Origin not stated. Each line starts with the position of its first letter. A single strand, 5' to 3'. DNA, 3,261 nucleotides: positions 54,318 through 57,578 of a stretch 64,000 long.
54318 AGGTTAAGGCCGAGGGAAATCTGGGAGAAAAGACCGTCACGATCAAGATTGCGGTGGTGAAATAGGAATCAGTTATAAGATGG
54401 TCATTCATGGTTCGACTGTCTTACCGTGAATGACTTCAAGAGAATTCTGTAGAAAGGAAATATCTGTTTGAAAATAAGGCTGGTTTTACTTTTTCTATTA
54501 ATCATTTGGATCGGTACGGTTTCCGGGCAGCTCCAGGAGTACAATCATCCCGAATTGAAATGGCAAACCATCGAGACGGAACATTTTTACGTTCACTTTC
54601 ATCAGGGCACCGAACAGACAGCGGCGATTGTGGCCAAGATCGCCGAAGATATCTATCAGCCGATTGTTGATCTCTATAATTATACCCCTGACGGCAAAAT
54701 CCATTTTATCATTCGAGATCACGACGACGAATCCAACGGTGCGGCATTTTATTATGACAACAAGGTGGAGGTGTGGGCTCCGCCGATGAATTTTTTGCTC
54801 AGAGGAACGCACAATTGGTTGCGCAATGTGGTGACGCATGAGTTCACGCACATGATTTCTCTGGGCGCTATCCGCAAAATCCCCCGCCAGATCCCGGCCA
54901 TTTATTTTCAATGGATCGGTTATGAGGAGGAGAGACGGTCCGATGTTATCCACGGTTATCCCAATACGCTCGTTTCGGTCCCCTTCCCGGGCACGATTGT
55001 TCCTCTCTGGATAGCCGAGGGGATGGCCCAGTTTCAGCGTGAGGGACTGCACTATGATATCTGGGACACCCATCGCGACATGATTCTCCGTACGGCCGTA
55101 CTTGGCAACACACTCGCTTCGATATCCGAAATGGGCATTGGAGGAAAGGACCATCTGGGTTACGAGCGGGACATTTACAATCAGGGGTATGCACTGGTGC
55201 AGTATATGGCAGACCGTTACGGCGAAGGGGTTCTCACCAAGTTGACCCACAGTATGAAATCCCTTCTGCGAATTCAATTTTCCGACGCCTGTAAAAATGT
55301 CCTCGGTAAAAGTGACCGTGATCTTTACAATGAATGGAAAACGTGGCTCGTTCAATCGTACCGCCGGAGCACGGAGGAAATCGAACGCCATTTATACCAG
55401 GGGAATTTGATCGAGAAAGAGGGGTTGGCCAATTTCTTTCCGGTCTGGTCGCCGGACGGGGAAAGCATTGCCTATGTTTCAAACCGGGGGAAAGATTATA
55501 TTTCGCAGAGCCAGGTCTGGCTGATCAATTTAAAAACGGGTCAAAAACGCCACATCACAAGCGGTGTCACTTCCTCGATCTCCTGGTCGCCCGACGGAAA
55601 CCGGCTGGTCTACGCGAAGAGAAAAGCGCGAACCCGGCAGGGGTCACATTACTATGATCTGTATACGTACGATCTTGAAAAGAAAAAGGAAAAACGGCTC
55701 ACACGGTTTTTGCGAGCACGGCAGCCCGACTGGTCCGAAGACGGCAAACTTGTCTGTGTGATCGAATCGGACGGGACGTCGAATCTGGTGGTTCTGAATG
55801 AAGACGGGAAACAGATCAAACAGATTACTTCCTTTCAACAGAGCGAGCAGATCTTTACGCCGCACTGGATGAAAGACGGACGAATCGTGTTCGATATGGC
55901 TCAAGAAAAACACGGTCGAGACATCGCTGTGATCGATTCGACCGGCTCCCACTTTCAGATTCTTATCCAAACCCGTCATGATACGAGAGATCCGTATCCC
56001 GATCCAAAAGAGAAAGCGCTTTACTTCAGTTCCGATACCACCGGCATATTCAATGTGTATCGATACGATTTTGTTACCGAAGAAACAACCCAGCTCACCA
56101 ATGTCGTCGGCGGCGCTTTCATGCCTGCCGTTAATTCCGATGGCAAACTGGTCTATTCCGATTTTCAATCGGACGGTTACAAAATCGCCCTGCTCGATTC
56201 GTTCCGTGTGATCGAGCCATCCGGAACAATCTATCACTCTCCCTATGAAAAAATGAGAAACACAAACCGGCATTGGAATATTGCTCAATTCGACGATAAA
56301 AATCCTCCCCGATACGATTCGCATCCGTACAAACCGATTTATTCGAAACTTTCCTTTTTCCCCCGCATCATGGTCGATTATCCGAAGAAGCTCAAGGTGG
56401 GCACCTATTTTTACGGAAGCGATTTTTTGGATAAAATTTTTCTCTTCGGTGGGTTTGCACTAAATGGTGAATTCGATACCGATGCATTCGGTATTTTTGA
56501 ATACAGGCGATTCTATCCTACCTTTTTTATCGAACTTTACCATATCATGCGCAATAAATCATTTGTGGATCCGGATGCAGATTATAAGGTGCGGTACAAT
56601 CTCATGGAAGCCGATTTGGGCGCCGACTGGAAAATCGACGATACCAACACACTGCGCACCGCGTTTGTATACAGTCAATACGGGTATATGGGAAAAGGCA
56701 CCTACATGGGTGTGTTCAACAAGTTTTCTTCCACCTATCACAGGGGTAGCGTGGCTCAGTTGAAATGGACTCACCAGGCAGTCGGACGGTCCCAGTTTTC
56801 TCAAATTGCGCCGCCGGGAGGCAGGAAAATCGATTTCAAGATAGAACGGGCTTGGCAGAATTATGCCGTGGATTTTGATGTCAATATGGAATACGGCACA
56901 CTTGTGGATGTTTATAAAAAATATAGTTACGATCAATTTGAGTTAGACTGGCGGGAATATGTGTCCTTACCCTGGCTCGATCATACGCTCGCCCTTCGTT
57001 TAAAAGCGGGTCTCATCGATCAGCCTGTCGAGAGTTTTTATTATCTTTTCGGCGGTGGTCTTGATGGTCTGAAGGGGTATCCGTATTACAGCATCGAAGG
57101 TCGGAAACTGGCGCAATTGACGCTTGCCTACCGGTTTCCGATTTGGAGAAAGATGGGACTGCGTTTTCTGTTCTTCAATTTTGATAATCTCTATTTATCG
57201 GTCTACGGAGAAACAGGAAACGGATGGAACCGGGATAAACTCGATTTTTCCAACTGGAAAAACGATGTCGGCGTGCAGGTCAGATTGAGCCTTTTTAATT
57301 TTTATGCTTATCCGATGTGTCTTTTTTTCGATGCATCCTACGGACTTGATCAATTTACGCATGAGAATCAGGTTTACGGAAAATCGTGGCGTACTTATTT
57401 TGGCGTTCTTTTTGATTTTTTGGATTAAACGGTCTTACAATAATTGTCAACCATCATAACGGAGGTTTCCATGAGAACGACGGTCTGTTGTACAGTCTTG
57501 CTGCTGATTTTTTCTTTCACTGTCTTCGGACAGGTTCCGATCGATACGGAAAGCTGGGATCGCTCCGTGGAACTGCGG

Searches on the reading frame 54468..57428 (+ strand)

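Call 33: search_protein_families(library=pfam, proteins=[window:54468-57428:+], max_evalue=0.00001)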
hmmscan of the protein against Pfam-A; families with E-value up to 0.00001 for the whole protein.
window:54468-57428:+ (986 aa): 3 families
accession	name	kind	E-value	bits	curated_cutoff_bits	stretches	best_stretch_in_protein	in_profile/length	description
PF07676.18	PD40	-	2.7e-14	53.1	20.9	0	321-345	10-31/38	WD40-like Beta Propeller Repeat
PF13485.12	Peptidase_MA_2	-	1.8e-09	38.1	32.4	1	174-295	86-200/201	Peptidase MA superfamily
PF25174.1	Beta-prop_THOC3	-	7.8e-06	25.5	305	0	358-453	81-167/272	THOC3 beta-propeller domain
